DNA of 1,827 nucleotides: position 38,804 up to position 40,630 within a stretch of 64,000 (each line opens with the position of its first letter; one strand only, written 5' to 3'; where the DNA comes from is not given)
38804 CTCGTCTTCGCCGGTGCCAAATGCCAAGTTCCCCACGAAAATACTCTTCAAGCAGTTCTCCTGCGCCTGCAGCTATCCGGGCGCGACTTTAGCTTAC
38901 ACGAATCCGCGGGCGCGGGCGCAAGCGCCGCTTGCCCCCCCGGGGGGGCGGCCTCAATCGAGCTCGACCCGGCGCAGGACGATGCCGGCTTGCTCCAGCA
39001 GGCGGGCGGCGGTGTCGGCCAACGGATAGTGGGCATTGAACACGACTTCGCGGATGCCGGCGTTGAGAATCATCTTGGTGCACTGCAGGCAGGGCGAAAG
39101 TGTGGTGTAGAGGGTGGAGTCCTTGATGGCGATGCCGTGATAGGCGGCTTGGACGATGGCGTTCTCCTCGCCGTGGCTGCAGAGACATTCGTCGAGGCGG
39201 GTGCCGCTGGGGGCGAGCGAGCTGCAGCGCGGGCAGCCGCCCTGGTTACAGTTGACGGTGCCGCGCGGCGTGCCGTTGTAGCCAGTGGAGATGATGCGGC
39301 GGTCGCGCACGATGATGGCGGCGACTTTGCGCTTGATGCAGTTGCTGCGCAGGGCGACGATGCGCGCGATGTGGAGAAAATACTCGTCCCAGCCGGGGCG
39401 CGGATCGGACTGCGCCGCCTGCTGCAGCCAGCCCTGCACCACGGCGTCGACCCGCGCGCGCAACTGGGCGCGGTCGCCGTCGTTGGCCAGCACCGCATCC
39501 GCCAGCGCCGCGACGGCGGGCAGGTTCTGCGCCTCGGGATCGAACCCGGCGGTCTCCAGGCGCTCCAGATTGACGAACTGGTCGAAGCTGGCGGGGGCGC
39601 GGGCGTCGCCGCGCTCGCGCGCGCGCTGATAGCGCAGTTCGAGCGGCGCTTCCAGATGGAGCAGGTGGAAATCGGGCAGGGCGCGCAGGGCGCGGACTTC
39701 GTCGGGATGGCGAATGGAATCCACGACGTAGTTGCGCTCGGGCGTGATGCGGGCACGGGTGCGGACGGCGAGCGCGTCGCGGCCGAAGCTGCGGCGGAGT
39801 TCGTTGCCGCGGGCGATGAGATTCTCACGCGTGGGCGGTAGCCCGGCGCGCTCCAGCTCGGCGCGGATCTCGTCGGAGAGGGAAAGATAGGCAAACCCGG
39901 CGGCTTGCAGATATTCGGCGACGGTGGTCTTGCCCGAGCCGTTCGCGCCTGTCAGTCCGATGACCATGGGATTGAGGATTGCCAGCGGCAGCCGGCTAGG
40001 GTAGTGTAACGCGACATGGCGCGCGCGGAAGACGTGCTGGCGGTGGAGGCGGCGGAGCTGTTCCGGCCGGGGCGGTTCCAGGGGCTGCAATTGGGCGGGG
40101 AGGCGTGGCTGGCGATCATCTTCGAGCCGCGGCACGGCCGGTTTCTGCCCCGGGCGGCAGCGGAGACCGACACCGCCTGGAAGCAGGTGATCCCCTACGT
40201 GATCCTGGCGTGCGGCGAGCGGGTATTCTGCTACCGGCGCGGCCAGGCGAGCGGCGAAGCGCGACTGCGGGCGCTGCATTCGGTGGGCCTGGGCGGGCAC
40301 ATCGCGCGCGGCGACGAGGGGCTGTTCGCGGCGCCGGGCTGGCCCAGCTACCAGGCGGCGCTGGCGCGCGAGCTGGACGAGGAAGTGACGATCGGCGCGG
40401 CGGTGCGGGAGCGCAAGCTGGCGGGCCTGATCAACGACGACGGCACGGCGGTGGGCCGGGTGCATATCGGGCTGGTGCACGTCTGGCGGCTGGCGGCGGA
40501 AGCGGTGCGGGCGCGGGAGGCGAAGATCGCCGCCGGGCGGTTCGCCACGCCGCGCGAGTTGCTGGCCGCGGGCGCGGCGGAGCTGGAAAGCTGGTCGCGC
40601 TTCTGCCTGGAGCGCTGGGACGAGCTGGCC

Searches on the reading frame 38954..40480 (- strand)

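Call 80: search_protein_families(library=pfam, proteins=[window:38954-40480:-], max_evalue=0.0001)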
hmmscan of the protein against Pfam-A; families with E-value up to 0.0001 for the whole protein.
window:38954-40480:- (508 aa): 5 families
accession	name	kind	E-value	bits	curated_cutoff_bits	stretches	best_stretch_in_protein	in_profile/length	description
PF00383.29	dCMP_cyt_deam_1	-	3.2e-23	82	25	1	364-481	3-100/102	Cytidine and deoxycytidylate deaminase zinc-binding region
PF14437.12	MafB19-deam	-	1.5e-16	61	27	1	364-488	3-106/142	MafB19-like deaminase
PF13238.12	AAA_18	-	1.5e-10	42.1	29.4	1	174-292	1-113/128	AAA domain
PF13207.12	AAA_17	-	2.9e-09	37.8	27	1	177-297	1-130/136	AAA domain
PF13671.12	AAA_33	-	3.1e-07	31.2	27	1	174-295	2-123/143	AAA domain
